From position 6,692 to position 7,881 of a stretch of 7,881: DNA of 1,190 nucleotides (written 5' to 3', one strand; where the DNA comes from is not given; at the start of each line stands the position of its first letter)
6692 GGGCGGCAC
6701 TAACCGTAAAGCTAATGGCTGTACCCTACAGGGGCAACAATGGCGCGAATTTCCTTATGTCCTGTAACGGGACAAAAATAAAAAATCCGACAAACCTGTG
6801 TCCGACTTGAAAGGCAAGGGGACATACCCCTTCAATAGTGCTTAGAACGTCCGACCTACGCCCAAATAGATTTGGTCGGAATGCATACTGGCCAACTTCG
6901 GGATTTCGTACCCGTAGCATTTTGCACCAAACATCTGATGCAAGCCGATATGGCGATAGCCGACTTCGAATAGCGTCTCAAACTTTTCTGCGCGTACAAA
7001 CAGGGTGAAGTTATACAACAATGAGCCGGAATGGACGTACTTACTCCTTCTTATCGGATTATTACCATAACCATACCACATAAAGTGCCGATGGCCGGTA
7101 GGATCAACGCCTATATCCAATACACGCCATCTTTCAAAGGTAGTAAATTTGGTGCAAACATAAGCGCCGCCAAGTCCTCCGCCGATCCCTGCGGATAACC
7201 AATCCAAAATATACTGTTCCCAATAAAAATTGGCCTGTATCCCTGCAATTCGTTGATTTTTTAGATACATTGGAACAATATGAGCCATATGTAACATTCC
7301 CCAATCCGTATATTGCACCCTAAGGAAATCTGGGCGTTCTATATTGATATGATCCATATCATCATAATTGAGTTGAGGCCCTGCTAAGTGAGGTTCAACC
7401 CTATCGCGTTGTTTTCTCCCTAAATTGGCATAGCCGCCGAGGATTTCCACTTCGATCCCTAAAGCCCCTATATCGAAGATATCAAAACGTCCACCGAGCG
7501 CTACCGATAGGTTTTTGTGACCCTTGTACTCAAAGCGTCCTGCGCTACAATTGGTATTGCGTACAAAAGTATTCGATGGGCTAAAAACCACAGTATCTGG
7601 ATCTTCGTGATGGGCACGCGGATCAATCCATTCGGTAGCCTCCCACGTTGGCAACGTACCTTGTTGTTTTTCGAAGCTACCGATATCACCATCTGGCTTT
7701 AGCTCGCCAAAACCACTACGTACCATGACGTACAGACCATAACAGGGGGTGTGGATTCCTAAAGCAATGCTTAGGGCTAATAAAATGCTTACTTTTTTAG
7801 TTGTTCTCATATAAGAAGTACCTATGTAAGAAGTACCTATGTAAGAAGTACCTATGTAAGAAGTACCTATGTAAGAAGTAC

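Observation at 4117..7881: Shared architecture at two paralogous surface-protein genes: start-codon-embedded 15-nt arrays with non-identical units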

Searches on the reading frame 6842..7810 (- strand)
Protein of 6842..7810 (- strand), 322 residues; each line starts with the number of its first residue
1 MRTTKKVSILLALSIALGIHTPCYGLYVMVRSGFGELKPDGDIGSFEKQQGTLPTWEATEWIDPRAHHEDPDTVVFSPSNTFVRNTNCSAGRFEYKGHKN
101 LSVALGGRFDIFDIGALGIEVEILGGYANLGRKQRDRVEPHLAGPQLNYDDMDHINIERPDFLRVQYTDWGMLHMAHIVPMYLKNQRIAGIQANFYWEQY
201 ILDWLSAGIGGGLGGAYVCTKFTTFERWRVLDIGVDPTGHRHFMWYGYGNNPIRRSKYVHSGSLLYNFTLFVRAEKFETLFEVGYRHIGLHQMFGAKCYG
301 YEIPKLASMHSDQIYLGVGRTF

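Call 6: search_protein_families(library=pfam, proteins=[window:6842-7810:-], max_evalue=0.01)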
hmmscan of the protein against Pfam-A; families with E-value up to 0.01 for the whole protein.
window:6842-7810:- (322 aa): 0 families

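Call 8: find_homologous_proteins(query=window:6842-7810:-)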
Query window:6842-7810:- (322 aa): 62 proteins with E <= 0.001 among 1322 candidates.
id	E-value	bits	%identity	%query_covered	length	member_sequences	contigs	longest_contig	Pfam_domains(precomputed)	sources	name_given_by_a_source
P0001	5.6e-226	767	100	100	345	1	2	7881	-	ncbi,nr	ncbi:MAG: hypothetical protein MJ218_03920, partial [Opitutales bacterium]|nr:hypothetical protein [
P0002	2.1e-140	486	70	94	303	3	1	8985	-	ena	-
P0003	3.3e-134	465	65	99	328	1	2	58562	-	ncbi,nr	ncbi:MAG: hypothetical protein MJ218_01430 [Opitutales bacterium]|nr:hypothetical protein [Opitutale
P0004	4.3e-122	425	64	97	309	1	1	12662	-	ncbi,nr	ncbi:MAG: hypothetical protein MJ218_03625 [Opitutales bacterium]|nr:hypothetical protein [Opitutale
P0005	2.1e-120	420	63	99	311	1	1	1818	-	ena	-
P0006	1.9e-119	417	62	99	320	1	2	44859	-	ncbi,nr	ncbi:MAG: hypothetical protein MJ218_02010 [Opitutales bacterium]|nr:hypothetical protein [Opitutale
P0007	1.0e-115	404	59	99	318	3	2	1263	-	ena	-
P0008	1.4e-111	391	60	99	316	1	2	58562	-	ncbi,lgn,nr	ncbi:MAG: hypothetical protein MJ218_01355 [Opitutales bacterium]|nr:hypothetical protein [Opitutale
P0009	1.3e-106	374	59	99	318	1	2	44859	-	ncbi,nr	ncbi:MAG: hypothetical protein MJ218_02040, partial [Opitutales bacterium]|nr:hypothetical protein [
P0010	3.0e-104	367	55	99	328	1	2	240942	-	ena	-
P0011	1.8e-103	364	55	99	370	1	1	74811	-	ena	-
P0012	3.7e-100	353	59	99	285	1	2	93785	-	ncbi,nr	ncbi:MAG: hypothetical protein MJ218_00480 [Opitutales bacterium]|nr:hypothetical protein [Opitutale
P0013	6.4e-98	346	56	99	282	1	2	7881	-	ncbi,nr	ncbi:MAG: hypothetical protein MJ218_03905 [Opitutales bacterium]|nr:hypothetical protein [Opitutale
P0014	1.2e-97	345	58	99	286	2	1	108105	-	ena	-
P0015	1.9e-97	344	58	95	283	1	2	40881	-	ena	-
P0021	4.1e-96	340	53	99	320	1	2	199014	-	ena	-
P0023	2.4e-95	337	57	99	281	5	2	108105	-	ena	-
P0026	1.2e-94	335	56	99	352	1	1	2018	-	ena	-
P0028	2.4e-93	331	55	99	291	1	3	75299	-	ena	-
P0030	2.5e-93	331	55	99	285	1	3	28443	-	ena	-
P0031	3.2e-93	330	55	94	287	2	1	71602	-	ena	-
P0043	3.4e-86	307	53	99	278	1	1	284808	-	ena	-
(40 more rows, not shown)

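Call 9: find_encoding_contigs(protein=window:6842-7810:-, flank=10000, max_places=10)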
Protein window:6842-7810:- (322 aa): no gene with exactly this product is on record in the collection.

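Call 16: find_related_loci(query=A1, collection=genome_contigs, flank=2500)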
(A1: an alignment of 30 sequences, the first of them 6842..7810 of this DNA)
Query A1 (322 aa) in genome_contigs; peptide patterns used: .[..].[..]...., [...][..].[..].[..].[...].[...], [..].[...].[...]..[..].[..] (x = any residue, [..] = any of these).
198 stretches matched a pattern; 7 encode a relative of the query (tblastn E <= 1e-3); 7 distinct loci.
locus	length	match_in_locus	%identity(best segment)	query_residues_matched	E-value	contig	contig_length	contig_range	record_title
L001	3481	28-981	70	4-322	9e-146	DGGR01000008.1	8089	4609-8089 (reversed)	MAG TPA_asm: Verrucomicrobia bacterium UBA3869 UBA3869_contig_168681, whole genome shotgun sequence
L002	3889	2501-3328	56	4-315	5e-84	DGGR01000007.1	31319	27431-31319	MAG TPA_asm: Verrucomicrobia bacterium UBA3869 UBA3869_contig_91611, whole genome shotgun sequence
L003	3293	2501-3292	57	4-303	7e-84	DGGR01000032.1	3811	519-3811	MAG TPA_asm: Verrucomicrobia bacterium UBA3869 UBA3869_contig_156604, whole genome shotgun sequence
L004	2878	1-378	72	190-322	6e-51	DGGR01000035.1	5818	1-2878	MAG TPA_asm: Verrucomicrobia bacterium UBA3869 UBA3869_contig_346799, whole genome shotgun sequence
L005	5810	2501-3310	40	15-322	4e-49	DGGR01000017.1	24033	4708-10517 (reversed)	MAG TPA_asm: Verrucomicrobia bacterium UBA3869 UBA3869_contig_158494, whole genome shotgun sequence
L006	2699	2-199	89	257-322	1e-35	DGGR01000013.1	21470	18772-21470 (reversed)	MAG TPA_asm: Verrucomicrobia bacterium UBA3869 UBA3869_contig_46166, whole genome shotgun sequence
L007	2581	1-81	78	296-322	8e-10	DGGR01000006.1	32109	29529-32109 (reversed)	MAG TPA_asm: Verrucomicrobia bacterium UBA3869 UBA3869_contig_119630, whole genome shotgun sequence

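Call 21: find_encoding_contigs(protein=P0009, flank=10000, max_places=6)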
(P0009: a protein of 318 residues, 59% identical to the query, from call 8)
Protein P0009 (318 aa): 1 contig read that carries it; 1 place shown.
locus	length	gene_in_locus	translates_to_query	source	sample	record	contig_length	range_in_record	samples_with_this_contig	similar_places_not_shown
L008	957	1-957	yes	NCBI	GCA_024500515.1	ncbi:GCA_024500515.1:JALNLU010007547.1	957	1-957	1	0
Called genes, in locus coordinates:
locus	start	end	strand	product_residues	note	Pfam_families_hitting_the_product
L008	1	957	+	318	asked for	?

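Call 22: find_encoding_contigs(protein=P0026, flank=10000, max_places=6)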
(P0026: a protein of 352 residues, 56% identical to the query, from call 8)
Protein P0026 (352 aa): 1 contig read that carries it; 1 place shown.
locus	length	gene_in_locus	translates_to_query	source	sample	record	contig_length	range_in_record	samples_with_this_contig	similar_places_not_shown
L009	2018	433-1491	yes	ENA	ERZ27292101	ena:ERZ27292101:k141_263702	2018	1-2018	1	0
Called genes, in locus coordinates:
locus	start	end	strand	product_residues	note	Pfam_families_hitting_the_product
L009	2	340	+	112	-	?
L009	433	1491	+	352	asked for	-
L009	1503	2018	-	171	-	?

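Call 23: find_encoding_contigs(protein=P0013, flank=10000, max_places=6)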
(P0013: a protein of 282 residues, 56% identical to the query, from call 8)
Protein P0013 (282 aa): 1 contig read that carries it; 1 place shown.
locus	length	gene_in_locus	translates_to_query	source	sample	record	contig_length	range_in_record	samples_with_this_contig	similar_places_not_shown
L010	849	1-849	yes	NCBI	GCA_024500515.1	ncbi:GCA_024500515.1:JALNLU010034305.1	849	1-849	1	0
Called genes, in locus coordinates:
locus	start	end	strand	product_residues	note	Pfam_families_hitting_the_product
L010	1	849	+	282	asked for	?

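Call 25: find_related_loci(query=A1, collection=metagenome_contigs, flank=1500)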
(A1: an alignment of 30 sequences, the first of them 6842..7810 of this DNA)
Query A1 (322 aa) in metagenome_contigs; peptide patterns used: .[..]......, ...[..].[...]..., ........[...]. (x = any residue, [..] = any of these).
600 stretches matched a pattern (row limit reached: there are more); 1 encode a relative of the query (tblastn E <= 1e-3); 1 distinct loci.
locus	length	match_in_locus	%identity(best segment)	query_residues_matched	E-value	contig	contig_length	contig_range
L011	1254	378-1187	40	15-322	7e-53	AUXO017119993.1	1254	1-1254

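Call 26: find_encoding_contigs(protein=P0028, flank=10000, max_places=10)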
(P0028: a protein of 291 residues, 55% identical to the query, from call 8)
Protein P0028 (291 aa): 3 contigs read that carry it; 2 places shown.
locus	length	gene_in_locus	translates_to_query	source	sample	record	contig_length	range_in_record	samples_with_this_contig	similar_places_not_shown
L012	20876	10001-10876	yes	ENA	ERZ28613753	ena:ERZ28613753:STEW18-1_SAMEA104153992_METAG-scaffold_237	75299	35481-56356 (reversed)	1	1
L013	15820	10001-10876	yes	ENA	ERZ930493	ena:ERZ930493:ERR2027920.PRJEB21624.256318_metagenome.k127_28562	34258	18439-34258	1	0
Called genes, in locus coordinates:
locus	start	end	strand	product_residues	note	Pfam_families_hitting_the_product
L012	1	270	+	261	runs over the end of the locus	PF00813:FliP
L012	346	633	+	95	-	-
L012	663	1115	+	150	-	PF07681:DoxX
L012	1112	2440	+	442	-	PF05697:Trigger_N, PF05698:Trigger_C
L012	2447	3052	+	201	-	PF00574:CLP_protease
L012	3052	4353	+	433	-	PF06689:zf-C4_ClpX, PF01078:Mg_chelatase (faint), PF07724:AAA_2, PF00004:AAA, PF07728:AAA_5 (weak), PF10431:ClpB_D2-small (weak)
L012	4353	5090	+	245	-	PF20260:PUA_4, PF04452:Methyltrans_RNA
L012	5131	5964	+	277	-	PF13489:Methyltransf_23 (weak), PF08241:Methyltransf_11, PF08242:Methyltransf_12 (weak), PF13649:Methyltransf_25, PF13847:Methyltransf_31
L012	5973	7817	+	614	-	PF13522:GATase_6, PF12481:DUF3700 (faint), PF13537:GATase_7, PF00733:Asn_synthase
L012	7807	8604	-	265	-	PF03099:BPL_LplA_LipB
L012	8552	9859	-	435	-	PF05673:DUF815 (weak), PF05496:RuvB_N, PF24883:NPHP3_N, PF13173:AAA_14, PF14532:Sigma54_activ_2, PF00004:AAA, PF16193:AAA_assoc_2, PF12002:MgsA_C, +7 more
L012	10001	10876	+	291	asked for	-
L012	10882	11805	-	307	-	PF00551:Formyl_trans_N, PF02911:Formyl_trans_C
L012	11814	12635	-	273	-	PF00793:DAHP_synth_1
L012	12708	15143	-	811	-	PF00343:Phosphorylase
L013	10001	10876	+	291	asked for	-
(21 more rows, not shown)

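Call 27: find_encoding_contigs(protein=P0030, flank=10000, max_places=10)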
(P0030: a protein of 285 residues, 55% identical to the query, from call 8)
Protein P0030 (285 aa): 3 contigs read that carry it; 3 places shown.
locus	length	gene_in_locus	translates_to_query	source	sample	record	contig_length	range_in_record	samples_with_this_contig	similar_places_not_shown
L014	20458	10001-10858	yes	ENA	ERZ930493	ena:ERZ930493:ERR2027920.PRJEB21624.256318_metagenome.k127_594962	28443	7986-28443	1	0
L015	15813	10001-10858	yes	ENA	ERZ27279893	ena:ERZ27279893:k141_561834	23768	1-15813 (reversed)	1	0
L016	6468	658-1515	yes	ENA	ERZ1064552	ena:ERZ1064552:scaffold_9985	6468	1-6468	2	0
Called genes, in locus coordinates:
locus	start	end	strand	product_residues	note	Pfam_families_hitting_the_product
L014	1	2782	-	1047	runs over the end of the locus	PF00873:ACR_tran, PF02355:SecD_SecF_C (faint)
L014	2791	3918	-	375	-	PF25917:BSH_RND (weak), PF25876:HH_MFP_RND, PF25944:Beta-barrel_RND (weak), PF25967:RND-MFP_C (weak), PF25989:YknX_C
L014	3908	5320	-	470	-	PF02321:OEP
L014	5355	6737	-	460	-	PF01554:MatE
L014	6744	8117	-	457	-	PF00753:Lactamase_B, PF23023:Anti-Pycsar_Apyc1 (weak), PF12706:Lactamase_B_2, PF16661:Lactamase_B_6, PF10996:Beta-Casp, PF07521:RMMBL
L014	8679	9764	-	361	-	PF01168:Ala_racemase_N, PF00842:Ala_racemase_C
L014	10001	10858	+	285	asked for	-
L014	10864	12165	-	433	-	PF08245:Mur_ligase_M, PF02875:Mur_ligase_C (weak)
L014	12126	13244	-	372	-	PF00953:Glycos_transf_4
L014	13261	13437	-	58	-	-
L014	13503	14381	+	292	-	PF01715:IPPT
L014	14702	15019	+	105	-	PF00829:Ribosomal_L21p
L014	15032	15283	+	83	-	PF01016:Ribosomal_L27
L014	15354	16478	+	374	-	PF02481:DNA_processg_A, PF18306:LDcluster4 (weak)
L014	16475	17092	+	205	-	PF00753:Lactamase_B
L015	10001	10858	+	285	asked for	-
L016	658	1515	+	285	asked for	-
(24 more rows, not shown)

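Call 28: find_encoding_contigs(protein=P0023, flank=10000, max_places=10)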
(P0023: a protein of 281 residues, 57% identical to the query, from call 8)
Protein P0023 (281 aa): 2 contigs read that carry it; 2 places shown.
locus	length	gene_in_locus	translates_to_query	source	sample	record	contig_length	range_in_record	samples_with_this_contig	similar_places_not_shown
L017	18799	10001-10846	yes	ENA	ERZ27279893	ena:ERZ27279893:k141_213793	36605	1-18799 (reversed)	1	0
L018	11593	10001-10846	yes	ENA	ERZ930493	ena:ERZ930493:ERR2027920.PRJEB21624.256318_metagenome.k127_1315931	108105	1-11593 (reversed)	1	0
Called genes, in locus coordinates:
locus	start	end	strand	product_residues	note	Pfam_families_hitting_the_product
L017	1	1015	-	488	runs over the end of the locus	PF01425:Amidase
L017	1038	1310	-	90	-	PF02686:GatC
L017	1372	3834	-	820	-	PF01588:tRNA_bind, PF03483:B3_4, PF03484:B5, PF17759:tRNA_synthFbeta, PF03147:FDX-ACB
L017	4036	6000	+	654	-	PF00012:HSP70, PF06723:MreB_Mbl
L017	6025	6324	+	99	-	PF00166:Cpn10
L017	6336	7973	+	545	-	PF00118:Cpn60_TCP1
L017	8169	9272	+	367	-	PF00318:Ribosomal_S2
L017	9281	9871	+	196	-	PF00889:EF_TS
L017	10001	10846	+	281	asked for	-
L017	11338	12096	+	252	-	PF04542:Sigma70_r2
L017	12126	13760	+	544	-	-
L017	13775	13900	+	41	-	-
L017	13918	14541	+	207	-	-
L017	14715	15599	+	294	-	PF23952:LRR_EndoS (faint), PF13855:LRR_8 (faint), PF00560:LRR_1 (faint), PF12799:LRR_4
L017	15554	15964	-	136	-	PF07963:N_methyl (weak)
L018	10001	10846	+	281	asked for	-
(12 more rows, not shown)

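Call 31: find_encoding_contigs(protein=P0043, flank=10000, max_places=6)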
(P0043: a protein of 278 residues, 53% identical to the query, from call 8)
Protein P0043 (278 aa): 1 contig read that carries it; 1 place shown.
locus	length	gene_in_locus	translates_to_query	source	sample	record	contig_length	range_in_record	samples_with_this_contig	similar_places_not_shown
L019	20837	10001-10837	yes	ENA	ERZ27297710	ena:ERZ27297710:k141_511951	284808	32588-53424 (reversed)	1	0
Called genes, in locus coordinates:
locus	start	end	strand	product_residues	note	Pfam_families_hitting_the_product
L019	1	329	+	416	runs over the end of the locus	PF08529:NusA_N, PF13184:KH_NusA_1st, PF26594:KH_NusA_2nd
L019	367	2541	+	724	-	PF04760:IF2_N (weak), PF00009:GTP_EFTU, PF00025:Arf (weak), PF00071:Ras (weak), PF01926:MMR_HSR1, PF22042:EF-G_D2, PF03144:GTP_EFTU_D2 (faint), PF11987:IF-2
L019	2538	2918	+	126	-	PF02033:RBFA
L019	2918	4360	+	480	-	PF01704:UDPGP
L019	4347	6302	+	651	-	PF02878:PGM_PMM_I, PF02879:PGM_PMM_II, PF02880:PGM_PMM_III (weak)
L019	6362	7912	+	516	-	PF00342:PGI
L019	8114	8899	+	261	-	PF03372:Exo_endo_phos, PF14529:Exo_endo_phos_2 (weak)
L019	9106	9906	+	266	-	PF13277:YmdB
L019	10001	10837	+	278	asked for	-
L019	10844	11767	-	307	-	PF00551:Formyl_trans_N, PF02911:Formyl_trans_C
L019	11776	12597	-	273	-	PF00793:DAHP_synth_1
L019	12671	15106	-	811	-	PF00343:Phosphorylase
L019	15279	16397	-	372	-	PF05222:AlaDh_PNT_N, PF02826:2-Hacid_dh_C (faint), PF01262:AlaDh_PNT_C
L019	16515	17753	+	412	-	PF00270:DEAD, PF04851:ResIII, PF00271:Helicase_C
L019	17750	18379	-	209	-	PF06271:RDD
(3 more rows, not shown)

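Call 32: find_encoding_contigs(protein=P0010, flank=10000, max_places=6)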
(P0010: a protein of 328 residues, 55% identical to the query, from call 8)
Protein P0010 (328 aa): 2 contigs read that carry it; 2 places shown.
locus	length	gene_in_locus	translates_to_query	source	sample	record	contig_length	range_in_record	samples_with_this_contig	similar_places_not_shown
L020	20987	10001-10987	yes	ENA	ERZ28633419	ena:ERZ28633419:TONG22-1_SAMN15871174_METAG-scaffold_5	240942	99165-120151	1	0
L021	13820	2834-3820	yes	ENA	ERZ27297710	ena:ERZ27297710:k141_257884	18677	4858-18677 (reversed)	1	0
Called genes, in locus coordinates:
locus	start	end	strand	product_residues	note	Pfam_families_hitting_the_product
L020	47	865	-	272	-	PF00106:adh_short, PF08659:KR, PF13561:adh_short_C2, PF23441:SDR (weak)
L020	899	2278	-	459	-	PF07399:Na_H_antiport_3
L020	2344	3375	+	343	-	PF04055:Radical_SAM (weak)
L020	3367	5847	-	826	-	PF01751:Toprim (weak), PF01131:Topoisom_bac, PF13342:Toprim_Crpt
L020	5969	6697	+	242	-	PF05050:Methyltransf_21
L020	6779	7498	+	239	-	PF05050:Methyltransf_21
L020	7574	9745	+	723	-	PF03030:H_PPase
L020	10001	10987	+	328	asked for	-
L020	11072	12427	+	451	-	PF03721:UDPG_MGDP_dh_N, PF00984:UDPG_MGDP_dh, PF03720:UDPG_MGDP_dh_C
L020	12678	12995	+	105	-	-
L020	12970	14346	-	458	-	PF00890:FAD_binding_2 (weak), PF01266:DAO (faint), PF01593:Amino_oxidase, PF12831:FAD_oxidored, PF13450:NAD_binding_8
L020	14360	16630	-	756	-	-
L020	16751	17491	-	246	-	-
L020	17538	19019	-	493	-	PF00884:Sulfatase (weak)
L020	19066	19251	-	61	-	-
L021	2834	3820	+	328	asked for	-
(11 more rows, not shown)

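Call 34: find_encoding_contigs(protein=P0014, flank=10000, max_places=6)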
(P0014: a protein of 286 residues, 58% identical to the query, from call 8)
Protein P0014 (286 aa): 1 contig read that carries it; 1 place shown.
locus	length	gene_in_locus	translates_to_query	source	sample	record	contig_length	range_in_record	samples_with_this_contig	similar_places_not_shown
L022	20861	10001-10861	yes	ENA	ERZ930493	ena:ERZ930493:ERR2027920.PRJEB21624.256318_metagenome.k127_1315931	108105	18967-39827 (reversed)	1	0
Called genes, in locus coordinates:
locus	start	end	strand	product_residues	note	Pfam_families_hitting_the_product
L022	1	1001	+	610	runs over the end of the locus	PF01807:Zn_ribbon_DnaG, PF08275:DNAG_N, PF01751:Toprim (weak), PF13155:Toprim_2, PF13662:Toprim_4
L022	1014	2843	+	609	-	PF03979:Sigma70_r1_1 (weak), PF00140:Sigma70_r1_2, PF04542:Sigma70_r2, PF04539:Sigma70_r3, PF04545:Sigma70_r4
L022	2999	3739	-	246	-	PF00005:ABC_tran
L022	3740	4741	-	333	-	-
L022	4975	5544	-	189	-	PF02660:G3P_acyltransf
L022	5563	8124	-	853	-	PF00133:tRNA-synt_1, PF01406:tRNA-synt_1e (faint), PF09334:tRNA-synt_1g, PF13603:tRNA-synt_1_2, PF00133:tRNA-synt_1, PF08264:Anticodon_1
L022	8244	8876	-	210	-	PF07505:DUF5131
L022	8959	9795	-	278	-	PF17930:LpxI_N, PF06230:LpxI_C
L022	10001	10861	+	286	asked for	-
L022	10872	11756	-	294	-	PF04464:Glyphos_transf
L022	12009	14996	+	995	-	PF01326:PPDK_N, PF00391:PEP-utilizers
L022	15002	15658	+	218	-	PF07722:Peptidase_C26, PF00117:GATase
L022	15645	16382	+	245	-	PF00483:NTP_transferase, PF12804:NTP_transf_3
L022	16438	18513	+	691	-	PF22019:GlgB_N (weak), PF02922:CBM_48, PF00128:Alpha-amylase, PF02806:Alpha-amylase_C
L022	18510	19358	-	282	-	-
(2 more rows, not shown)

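Call 35: find_encoding_contigs(protein=P0031, flank=10000, max_places=6)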
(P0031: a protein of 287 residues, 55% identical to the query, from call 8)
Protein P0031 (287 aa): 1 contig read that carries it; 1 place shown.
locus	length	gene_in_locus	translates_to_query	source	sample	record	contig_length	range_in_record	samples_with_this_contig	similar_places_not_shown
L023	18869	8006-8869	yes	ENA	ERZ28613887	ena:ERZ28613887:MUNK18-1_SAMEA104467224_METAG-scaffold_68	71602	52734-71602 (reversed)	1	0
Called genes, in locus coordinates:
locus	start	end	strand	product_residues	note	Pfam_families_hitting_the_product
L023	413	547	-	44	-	-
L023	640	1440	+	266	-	PF04542:Sigma70_r2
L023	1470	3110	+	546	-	-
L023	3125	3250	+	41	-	-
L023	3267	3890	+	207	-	-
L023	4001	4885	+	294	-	PF23952:LRR_EndoS (faint), PF13855:LRR_8 (faint), PF00560:LRR_1 (faint), PF12799:LRR_4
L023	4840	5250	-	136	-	PF07963:N_methyl (weak)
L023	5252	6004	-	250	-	PF23023:Anti-Pycsar_Apyc1, PF00753:Lactamase_B, PF12706:Lactamase_B_2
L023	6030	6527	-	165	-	PF04608:PgpA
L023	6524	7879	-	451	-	PF02881:SRP54_N, PF06414:Zeta_toxin (weak), PF00448:SRP54, PF01656:CbiA (faint), PF02978:SRP_SPB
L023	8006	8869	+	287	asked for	-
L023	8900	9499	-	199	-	PF00834:Ribul_P_3_epim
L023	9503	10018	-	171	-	PF04390:LptE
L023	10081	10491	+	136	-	PF01740:STAS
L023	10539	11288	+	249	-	PF00535:Glycos_transf_2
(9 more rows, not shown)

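Call 36: find_encoding_contigs(protein=P0021, flank=10000, max_places=6)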
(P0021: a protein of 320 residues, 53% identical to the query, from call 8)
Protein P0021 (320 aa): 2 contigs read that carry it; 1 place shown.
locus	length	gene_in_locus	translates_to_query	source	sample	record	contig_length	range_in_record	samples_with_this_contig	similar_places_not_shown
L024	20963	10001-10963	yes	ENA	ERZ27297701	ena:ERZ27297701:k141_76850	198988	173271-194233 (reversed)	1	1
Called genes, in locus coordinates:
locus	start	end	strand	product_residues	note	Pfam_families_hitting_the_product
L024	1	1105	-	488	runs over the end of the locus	PF01425:Amidase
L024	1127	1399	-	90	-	PF02686:GatC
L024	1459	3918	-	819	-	PF01588:tRNA_bind, PF03483:B3_4, PF03484:B5, PF17759:tRNA_synthFbeta, PF03147:FDX-ACB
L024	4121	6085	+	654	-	PF00012:HSP70, PF06723:MreB_Mbl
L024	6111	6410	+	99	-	PF00166:Cpn10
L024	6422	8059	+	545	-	PF00118:Cpn60_TCP1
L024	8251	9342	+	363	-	PF00318:Ribosomal_S2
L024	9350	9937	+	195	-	PF00889:EF_TS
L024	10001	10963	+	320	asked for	-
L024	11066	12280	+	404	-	PF07690:MFS_1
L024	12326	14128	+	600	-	PF00916:Sulfate_transp, PF01740:STAS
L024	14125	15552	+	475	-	PF01171:ATP_bind_3, PF11734:TilS_C (weak)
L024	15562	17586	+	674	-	PF06068:TIP49 (faint), PF00004:AAA, PF17862:AAA_lid_3, PF01434:Peptidase_M41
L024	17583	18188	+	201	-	PF01327:Pep_deformylase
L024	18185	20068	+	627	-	PF03279:Lip_A_acyltrans, PF01075:Glyco_transf_9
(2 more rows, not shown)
